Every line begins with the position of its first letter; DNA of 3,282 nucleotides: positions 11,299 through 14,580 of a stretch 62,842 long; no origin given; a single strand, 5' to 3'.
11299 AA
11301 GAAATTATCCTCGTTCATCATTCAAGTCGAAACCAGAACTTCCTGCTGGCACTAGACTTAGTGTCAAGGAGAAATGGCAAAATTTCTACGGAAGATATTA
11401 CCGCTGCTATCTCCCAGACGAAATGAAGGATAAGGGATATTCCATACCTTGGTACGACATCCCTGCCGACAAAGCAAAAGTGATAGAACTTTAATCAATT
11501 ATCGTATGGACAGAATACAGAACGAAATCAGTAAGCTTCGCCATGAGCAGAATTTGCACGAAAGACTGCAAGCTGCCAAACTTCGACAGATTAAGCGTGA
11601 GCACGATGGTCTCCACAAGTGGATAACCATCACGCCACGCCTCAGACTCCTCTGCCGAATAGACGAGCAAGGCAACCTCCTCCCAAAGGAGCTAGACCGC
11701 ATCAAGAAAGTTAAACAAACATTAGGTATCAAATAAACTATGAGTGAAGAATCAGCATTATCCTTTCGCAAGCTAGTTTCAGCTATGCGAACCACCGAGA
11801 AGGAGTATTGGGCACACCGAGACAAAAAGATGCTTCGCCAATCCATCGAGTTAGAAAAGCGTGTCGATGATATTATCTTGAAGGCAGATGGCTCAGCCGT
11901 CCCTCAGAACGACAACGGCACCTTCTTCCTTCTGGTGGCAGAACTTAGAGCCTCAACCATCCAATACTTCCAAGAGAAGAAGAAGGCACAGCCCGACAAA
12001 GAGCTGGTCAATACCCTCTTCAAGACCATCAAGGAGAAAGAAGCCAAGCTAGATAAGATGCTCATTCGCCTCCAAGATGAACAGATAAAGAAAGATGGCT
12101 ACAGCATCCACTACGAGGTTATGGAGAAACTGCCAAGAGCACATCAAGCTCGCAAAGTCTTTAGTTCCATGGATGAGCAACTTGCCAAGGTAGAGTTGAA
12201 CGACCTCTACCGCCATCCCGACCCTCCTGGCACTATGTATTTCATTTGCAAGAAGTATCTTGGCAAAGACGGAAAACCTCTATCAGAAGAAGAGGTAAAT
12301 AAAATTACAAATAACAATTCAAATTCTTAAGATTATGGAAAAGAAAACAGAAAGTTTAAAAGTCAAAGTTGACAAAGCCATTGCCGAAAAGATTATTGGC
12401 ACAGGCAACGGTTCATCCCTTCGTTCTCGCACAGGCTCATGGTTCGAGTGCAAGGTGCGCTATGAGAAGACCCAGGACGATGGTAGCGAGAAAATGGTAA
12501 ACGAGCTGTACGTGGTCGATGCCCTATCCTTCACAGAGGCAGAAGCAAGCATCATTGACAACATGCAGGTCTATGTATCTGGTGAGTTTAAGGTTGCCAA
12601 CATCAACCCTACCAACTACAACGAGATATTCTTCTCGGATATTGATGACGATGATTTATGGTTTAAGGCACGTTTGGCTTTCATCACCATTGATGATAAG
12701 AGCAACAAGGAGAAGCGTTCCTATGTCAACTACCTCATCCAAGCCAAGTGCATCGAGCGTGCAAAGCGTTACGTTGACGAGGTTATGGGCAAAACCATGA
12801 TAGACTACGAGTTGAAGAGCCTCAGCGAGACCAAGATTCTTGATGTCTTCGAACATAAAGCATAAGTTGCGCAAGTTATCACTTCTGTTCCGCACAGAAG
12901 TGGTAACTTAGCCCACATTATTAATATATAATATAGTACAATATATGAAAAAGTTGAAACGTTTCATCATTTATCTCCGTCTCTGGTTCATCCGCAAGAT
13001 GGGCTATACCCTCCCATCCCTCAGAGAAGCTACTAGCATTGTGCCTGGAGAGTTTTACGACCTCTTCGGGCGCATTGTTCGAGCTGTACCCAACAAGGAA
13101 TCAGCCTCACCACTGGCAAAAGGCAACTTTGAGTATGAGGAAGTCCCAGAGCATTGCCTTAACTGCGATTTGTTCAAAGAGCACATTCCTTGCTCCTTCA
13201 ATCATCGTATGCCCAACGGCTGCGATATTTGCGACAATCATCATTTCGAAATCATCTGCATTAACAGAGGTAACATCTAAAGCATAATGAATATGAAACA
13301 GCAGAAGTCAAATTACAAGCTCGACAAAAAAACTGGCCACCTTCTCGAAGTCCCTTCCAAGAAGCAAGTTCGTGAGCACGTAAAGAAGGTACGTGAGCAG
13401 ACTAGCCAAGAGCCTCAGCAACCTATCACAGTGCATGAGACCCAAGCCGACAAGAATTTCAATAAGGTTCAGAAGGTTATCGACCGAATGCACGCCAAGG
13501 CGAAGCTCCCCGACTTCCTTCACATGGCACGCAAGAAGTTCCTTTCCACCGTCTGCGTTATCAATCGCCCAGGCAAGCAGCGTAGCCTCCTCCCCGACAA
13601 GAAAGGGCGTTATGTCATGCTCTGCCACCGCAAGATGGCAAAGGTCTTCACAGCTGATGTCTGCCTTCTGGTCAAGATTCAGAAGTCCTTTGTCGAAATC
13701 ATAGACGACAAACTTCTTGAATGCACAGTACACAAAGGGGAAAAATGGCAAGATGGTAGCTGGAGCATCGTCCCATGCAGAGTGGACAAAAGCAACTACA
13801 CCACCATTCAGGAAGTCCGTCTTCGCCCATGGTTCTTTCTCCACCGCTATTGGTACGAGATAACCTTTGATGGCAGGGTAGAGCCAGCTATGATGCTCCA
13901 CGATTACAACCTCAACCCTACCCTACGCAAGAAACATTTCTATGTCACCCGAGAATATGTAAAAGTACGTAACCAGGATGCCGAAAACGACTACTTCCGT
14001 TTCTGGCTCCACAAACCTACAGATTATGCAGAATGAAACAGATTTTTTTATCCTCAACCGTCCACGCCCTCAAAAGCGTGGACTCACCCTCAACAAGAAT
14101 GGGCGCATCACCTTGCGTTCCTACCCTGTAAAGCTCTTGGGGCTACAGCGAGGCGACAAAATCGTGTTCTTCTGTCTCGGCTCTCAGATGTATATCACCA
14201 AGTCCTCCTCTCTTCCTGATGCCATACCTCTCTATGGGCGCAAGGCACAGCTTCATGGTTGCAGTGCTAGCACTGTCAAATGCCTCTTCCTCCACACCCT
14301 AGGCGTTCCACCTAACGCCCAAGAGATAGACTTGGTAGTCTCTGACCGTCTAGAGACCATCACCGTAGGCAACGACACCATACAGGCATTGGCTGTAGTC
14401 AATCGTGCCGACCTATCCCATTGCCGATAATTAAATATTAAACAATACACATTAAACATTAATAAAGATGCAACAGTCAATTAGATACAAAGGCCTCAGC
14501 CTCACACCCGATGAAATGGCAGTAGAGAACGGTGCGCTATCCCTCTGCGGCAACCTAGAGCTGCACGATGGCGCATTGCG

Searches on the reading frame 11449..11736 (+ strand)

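Call 12: search_protein_families(library=pfam, proteins=[window:11449-11736:+], max_evalue=0.01)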
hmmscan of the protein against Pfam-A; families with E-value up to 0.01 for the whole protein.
window:11449-11736:+ (95 aa): 0 families

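Call 99: search_protein_families(library=pfam, proteins=[window:11449-11736:+], max_evalue=10)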
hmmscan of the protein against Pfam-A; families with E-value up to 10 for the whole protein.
window:11449-11736:+ (95 aa): 2 families
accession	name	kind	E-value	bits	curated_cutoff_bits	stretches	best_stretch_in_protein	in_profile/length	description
PF09429.15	Wbp11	-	0.064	14.1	24.3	1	17-56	36-77/78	WW domain binding protein 11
PF16360.10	GTP-bdg_M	-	0.18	12.8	29.5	1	8-38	46-76/79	GTP-binding GTPase Middle Region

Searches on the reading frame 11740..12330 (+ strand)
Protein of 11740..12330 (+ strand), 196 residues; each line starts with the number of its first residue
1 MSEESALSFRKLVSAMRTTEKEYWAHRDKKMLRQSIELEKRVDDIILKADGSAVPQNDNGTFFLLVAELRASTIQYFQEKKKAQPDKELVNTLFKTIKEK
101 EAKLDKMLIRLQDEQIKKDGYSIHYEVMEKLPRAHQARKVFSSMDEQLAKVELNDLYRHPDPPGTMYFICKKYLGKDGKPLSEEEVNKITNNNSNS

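Call 12: search_protein_families(library=pfam, proteins=[window:11740-12330:+], max_evalue=0.01)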
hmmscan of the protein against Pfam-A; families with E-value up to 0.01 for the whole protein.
window:11740-12330:+ (196 aa): 0 families

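Call 56: search_protein_families(library=ncbifam, proteins=[window:11740-12330:+], max_evalue=0.1)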
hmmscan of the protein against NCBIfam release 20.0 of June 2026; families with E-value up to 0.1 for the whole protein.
window:11740-12330:+ (196 aa): 0 families

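Call 99: search_protein_families(library=pfam, proteins=[window:11740-12330:+], max_evalue=10)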
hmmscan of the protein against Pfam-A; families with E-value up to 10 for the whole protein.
window:11740-12330:+ (196 aa): 4 families
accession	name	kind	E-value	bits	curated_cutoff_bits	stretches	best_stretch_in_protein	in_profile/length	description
PF10158.14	LOH1CR12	-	0.033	14.7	24.7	1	91-156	52-116/131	Tumour suppressor protein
PF08339.15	RTX_C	-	0.046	14.3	30.2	1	114-150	55-91/132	RTX C-terminal domain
PF12210.13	Hrs_helical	-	0.12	13.3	30.6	1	60-108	34-82/95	Hepatocyte growth factor-regulated tyrosine kinase substrate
PF01029.23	NusB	-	0.14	13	23.1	1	76-118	34-77/133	NusB family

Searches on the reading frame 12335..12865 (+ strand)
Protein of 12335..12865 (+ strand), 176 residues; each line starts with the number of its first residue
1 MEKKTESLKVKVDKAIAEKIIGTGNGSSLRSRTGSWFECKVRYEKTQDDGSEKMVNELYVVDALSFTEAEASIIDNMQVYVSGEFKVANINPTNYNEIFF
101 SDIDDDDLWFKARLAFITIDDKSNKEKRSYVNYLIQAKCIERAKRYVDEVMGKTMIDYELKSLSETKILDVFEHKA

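Call 9: search_protein_families(library=pfam, proteins=[window:12335-12865:+], max_evalue=0.01)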
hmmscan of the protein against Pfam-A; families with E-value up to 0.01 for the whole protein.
window:12335-12865:+ (176 aa): 1 family
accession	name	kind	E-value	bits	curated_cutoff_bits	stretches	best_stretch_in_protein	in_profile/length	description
PF14902.11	DUF4494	-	2.8e-54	183.2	27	1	36-174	1-139/139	Domain of unknown function (DUF4494)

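Call 20: search_protein_families(library=phrogs, proteins=[window:12335-12865:+], max_evalue=0.01)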
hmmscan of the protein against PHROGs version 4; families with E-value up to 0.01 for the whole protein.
window:12335-12865:+ (176 aa): 1 family
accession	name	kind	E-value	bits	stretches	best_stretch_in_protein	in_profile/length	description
phrog_19572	-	unknown function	2.5e-54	184.4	1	34-176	2-144/153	-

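Call 55: search_solved_structures(query=window:12335-12865:+, max_evalue=1)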
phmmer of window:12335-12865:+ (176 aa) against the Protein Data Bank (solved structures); distinct sequences matched with E-value up to 1: 1.
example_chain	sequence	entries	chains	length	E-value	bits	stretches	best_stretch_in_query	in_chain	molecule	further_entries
1u5p_A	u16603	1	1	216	0.88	12.7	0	87-122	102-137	Spectrin alpha chain, brain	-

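Call 56: search_protein_families(library=ncbifam, proteins=[window:12335-12865:+], max_evalue=0.1)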
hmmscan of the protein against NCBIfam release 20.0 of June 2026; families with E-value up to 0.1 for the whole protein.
window:12335-12865:+ (176 aa): 1 family
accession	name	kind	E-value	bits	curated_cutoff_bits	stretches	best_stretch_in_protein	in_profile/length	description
TIGR01518.1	g3p_cytidyltrns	equivalog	0.035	14.2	165.4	1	122-168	38-83/125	glycerol-3-phosphate cytidylyltransferase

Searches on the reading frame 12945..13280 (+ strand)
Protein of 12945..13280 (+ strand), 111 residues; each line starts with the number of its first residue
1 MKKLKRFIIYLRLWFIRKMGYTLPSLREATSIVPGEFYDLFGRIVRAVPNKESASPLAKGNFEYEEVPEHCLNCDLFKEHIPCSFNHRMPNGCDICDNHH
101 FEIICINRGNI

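Call 9: search_protein_families(library=pfam, proteins=[window:12945-13280:+], max_evalue=0.01)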
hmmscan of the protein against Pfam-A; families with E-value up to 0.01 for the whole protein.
window:12945-13280:+ (111 aa): 0 families

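Call 20: search_protein_families(library=phrogs, proteins=[window:12945-13280:+], max_evalue=0.01)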
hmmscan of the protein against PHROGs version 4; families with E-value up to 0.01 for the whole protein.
window:12945-13280:+ (111 aa): 0 families

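Call 56: search_protein_families(library=ncbifam, proteins=[window:12945-13280:+], max_evalue=0.1)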
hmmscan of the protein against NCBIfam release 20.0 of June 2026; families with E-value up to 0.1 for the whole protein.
window:12945-13280:+ (111 aa): 0 families

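Call 99: search_protein_families(library=pfam, proteins=[window:12945-13280:+], max_evalue=10)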
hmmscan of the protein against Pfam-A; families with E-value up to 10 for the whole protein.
window:12945-13280:+ (111 aa): 0 families

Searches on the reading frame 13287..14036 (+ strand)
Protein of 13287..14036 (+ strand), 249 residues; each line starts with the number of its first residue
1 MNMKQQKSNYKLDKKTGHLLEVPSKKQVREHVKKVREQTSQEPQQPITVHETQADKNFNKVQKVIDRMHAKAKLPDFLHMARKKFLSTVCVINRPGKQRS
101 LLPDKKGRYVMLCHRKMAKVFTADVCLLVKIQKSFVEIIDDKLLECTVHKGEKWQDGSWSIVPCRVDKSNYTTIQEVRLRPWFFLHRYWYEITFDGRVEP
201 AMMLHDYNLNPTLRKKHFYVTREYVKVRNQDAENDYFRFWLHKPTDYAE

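Call 9: search_protein_families(library=pfam, proteins=[window:13287-14036:+], max_evalue=0.01)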
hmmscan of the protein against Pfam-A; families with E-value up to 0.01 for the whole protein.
window:13287-14036:+ (249 aa): 0 families

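Call 20: search_protein_families(library=phrogs, proteins=[window:13287-14036:+], max_evalue=0.01)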
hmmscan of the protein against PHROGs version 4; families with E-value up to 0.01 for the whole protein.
window:13287-14036:+ (249 aa): 0 families

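Call 56: search_protein_families(library=ncbifam, proteins=[window:13287-14036:+], max_evalue=0.1)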
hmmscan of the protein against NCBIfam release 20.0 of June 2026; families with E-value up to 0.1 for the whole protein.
window:13287-14036:+ (249 aa): 1 family
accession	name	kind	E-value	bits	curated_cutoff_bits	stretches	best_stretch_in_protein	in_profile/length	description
TIGR00029.2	S20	equivalog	0.013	16.1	33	1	23-71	23-64/84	30S ribosomal protein S20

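Call 81: search_solved_structures(query=window:13287-14036:+, max_evalue=10)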
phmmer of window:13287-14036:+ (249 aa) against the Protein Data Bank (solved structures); distinct sequences matched with E-value up to 10: 2.
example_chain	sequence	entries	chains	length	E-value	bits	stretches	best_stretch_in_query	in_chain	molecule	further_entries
2om6_A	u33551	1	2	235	1.5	11.3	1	8-56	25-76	Probable phosphoserine phosphatase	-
2d93_A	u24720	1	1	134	1.9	11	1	178-239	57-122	Rap guanine nucleotide exchange factor 6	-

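Call 99: search_protein_families(library=pfam, proteins=[window:13287-14036:+], max_evalue=10)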
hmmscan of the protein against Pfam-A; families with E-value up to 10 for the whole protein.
window:13287-14036:+ (249 aa): 3 families
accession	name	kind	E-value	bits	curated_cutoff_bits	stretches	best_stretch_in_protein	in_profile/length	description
PF05271.16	Tobravirus_2B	-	0.013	15.8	22.5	1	128-153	44-69/117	Tobravirus 2B protein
PF01649.23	Ribosomal_S20p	-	0.038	15.1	29.5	1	24-71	23-63/83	Ribosomal protein S20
PF03919.21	mRNA_cap_C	-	0.09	13.9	26.5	1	132-170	58-91/115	mRNA capping enzyme, C-terminal domain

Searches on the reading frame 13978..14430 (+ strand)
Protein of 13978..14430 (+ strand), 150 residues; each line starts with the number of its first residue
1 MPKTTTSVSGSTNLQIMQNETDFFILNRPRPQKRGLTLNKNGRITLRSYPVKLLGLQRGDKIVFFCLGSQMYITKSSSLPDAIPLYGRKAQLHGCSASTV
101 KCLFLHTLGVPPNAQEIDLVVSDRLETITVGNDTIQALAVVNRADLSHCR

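Call 9: search_protein_families(library=pfam, proteins=[window:13978-14430:+], max_evalue=0.01)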
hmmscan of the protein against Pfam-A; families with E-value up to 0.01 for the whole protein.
window:13978-14430:+ (150 aa): 0 families

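Call 20: search_protein_families(library=phrogs, proteins=[window:13978-14430:+], max_evalue=0.01)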
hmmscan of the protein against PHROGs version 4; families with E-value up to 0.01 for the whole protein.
window:13978-14430:+ (150 aa): 0 families

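Call 56: search_protein_families(library=ncbifam, proteins=[window:13978-14430:+], max_evalue=0.1)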
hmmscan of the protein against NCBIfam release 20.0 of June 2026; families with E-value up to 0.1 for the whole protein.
window:13978-14430:+ (150 aa): 1 family
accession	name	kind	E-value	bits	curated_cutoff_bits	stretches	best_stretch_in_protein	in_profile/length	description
NF033117.2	vanR_ACDEGLN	exception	0.091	12.3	350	0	9-76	30-99/226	VanR-ABDEGLN family response regulator transcription factor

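Call 79: search_solved_structures(query=window:13978-14430:+, max_evalue=10)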
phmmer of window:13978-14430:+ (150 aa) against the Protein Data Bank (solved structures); distinct sequences matched with E-value up to 10: 8.
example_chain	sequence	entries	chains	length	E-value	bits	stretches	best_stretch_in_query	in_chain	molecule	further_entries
1zgz_A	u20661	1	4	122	0.074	16.1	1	6-81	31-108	TorCAD operon transcriptional regulatory protein torR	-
6eb7_A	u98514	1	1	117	0.36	13.9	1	6-78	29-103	DNA-binding response regulator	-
1nxo_A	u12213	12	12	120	0.36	13.9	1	6-78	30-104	DNA-binding response regulator | Response regulator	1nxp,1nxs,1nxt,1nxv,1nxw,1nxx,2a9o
8htu_D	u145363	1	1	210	0.38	13.8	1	40-83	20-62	Photosystem I reaction center subunit II, chloroplastic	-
3nxo_A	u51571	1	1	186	0.97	12.5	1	4-38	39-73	Dihydrofolate reductase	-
3ghc_A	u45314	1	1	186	1.9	11.6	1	4-38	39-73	Dihydrofolate reductase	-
4uop_A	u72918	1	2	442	1.9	11.6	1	24-80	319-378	LIPOTEICHOIC ACID PRIMASE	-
3f8z_A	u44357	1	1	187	1.9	11.6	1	4-38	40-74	Dihydrofolate reductase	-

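Call 85: predict_structure(protein=window:14026-14430:+)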
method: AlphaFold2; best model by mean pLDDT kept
length: 134 residues; sequences in the alignment: 1
mean_pLDDT: 40.5   pTM: 0.30
mean pLDDT of the five models: 40.5, 35.9, 34.2, 34.2, 33.3
residues with pLDDT >= 90: 0; 70-90: 0; 50-70: 17; < 50: 117
segments of 3 or more residues with pLDDT < 50: 1-46, 53-55, 59-82, 91-130
pLDDT, mean of each block of 10 residues (from residue 1): 22 30 43 46 45 50 44 35 50 45 37 38 38 49
secondary structure, 60 per line:
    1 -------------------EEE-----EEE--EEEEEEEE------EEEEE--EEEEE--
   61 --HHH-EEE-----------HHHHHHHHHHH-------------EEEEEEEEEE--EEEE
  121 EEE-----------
elements in order: E20-22 E28-30 E33-40 E47-51 E54-58 E67-69 H81-91 E105-114 E117-123

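Call 99: search_protein_families(library=pfam, proteins=[window:14026-14430:+], max_evalue=10)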
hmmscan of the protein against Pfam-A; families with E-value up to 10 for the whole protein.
window:14026-14430:+ (134 aa): 0 families
